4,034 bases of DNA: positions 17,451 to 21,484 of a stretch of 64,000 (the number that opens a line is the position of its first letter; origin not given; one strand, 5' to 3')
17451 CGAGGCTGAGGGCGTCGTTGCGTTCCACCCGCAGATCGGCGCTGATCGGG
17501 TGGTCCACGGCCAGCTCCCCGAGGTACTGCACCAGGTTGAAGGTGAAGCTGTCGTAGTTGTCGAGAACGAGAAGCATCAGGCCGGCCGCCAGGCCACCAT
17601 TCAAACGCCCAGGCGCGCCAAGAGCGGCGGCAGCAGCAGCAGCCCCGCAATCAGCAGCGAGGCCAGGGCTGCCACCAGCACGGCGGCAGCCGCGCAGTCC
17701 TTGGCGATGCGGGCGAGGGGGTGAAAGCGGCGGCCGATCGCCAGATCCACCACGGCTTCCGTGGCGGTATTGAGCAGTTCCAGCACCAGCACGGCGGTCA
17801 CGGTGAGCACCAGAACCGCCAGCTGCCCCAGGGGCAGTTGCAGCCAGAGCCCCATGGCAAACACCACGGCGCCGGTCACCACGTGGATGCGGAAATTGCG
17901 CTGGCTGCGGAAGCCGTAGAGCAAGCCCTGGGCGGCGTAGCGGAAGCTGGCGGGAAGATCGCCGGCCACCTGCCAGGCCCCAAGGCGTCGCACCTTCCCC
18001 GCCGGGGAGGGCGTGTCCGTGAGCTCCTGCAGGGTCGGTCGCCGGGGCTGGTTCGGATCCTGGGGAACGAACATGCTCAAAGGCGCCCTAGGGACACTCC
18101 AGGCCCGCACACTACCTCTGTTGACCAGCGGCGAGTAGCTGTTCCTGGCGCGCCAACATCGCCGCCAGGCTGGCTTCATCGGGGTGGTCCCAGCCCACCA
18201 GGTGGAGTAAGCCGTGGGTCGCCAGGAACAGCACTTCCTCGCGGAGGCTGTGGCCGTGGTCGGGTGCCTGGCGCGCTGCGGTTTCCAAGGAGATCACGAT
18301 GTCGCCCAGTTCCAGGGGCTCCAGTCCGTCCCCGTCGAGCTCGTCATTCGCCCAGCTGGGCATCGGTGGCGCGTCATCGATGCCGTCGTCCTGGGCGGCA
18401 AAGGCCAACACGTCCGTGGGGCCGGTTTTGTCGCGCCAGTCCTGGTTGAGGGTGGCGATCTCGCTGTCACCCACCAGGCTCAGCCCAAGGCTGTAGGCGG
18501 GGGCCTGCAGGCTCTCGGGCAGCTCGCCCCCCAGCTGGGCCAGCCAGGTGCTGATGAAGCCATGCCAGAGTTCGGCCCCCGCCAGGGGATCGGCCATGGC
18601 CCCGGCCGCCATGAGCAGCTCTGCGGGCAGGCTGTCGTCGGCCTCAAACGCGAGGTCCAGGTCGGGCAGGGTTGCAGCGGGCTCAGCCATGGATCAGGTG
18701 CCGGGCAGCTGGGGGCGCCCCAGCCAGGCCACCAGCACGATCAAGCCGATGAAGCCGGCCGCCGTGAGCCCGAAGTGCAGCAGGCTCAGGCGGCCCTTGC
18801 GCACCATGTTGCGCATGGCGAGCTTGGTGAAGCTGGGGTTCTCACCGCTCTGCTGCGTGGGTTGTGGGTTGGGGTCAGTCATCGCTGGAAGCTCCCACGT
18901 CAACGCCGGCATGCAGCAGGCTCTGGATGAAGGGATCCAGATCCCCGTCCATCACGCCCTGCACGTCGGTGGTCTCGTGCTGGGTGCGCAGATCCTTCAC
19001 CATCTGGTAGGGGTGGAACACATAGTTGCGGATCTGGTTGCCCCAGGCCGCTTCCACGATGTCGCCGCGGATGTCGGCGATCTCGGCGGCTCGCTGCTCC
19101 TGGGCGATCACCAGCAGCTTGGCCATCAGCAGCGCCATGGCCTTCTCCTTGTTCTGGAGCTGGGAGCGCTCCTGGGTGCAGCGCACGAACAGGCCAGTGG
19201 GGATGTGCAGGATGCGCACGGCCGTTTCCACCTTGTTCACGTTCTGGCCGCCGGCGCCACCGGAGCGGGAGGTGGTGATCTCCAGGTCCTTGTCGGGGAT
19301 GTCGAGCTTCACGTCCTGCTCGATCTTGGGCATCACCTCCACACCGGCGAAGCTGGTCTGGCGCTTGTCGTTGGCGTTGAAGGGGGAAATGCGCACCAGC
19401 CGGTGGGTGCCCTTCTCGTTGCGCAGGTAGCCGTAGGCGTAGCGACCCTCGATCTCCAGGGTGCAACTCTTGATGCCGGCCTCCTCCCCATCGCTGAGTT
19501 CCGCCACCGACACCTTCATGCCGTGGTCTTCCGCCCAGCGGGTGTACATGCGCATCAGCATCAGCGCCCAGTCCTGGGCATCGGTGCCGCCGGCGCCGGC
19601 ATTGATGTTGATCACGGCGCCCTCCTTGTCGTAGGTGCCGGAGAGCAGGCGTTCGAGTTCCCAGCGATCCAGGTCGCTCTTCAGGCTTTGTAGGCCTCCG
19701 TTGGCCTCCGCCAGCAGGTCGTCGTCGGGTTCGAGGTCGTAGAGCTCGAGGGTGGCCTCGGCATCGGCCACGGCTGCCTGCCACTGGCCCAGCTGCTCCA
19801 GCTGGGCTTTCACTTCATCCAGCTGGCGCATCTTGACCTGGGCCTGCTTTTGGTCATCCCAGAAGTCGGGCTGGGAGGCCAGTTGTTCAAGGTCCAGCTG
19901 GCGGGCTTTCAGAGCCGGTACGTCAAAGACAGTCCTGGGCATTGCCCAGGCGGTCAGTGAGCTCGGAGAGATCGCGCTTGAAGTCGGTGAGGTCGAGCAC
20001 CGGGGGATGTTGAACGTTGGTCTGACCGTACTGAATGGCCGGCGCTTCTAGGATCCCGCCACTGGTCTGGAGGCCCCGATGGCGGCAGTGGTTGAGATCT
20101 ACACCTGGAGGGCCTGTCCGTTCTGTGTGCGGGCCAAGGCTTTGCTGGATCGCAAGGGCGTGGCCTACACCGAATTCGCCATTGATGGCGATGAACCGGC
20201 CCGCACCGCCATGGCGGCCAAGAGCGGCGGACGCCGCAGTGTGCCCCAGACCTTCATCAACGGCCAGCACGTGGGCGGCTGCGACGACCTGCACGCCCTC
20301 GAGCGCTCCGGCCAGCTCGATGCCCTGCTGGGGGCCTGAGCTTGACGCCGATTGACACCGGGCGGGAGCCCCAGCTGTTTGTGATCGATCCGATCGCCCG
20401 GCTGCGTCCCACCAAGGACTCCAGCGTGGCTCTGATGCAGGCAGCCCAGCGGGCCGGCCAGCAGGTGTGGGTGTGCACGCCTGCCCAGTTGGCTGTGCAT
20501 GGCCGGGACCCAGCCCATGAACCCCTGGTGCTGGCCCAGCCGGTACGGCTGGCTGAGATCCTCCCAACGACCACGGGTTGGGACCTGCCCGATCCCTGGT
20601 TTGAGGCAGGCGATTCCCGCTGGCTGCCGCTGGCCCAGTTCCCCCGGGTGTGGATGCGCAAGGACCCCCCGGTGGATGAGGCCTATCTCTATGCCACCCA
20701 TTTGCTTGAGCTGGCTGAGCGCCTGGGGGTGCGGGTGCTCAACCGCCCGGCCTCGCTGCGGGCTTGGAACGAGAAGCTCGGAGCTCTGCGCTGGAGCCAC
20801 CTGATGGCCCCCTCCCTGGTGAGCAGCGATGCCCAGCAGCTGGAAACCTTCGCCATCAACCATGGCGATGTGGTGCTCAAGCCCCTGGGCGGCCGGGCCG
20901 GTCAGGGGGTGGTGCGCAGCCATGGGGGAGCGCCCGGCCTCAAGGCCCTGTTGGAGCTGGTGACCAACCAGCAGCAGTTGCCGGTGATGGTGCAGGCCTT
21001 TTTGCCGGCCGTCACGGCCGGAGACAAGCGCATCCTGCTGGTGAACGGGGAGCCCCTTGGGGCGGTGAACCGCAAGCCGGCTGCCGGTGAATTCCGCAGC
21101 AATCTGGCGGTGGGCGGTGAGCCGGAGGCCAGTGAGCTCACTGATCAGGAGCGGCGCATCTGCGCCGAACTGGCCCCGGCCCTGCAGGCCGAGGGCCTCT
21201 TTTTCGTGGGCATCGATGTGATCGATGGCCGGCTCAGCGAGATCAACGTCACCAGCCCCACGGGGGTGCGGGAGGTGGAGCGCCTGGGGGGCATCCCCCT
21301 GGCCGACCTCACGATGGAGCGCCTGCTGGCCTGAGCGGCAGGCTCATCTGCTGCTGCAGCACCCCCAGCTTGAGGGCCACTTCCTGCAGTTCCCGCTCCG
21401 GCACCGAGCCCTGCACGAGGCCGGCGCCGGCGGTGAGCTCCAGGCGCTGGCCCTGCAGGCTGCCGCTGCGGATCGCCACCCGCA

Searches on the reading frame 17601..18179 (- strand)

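Call 48: search_protein_families(library=pfam, proteins=[window:17601-18179:-], max_evalue=0.00001)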
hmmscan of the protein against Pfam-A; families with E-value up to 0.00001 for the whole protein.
window:17601-18179:- (192 aa): 1 family
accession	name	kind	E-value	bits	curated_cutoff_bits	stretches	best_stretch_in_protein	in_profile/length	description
PF01219.24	DAGK_prokar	-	6.5e-32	109.8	22.3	1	80-182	1-102/102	Prokaryotic diacylglycerol kinase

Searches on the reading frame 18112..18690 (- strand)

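Call 48: search_protein_families(library=pfam, proteins=[window:18112-18690:-], max_evalue=0.00001)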
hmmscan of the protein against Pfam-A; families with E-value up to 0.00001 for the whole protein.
window:18112-18690:- (192 aa): 1 family
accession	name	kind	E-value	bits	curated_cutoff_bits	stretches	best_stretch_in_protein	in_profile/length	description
PF02130.23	YbeY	-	6.6e-32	110.5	25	1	64-187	26-127/129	Endoribonuclease YbeY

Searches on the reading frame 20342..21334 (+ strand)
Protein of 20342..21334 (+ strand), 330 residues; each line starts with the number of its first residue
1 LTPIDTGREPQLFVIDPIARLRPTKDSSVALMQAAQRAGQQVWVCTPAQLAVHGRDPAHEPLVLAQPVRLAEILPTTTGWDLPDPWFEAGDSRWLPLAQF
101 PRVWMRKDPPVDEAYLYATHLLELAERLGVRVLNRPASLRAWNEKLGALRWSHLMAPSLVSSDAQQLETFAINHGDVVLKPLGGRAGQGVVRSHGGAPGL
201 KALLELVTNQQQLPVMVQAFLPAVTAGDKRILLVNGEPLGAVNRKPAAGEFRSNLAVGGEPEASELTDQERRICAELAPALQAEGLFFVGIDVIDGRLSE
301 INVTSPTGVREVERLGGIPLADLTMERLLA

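Call 48: search_protein_families(library=pfam, proteins=[window:20342-21334:+], max_evalue=0.00001)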
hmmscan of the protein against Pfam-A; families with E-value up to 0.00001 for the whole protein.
window:20342-21334:+ (330 aa): 3 families
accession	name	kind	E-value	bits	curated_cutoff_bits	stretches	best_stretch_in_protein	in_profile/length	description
PF02955.21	GSH-S_ATP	-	1e-65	220.9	23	1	144-315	1-173/175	Prokaryotic glutathione synthetase, ATP-grasp domain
PF02951.20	GSH-S_N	-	5.8e-35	120.4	21.3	1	12-140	4-119/119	Prokaryotic glutathione synthetase, N-terminal domain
PF08443.16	RimK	-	5.4e-16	59.2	21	1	174-322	40-182/188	RimK-like ATP-grasp domain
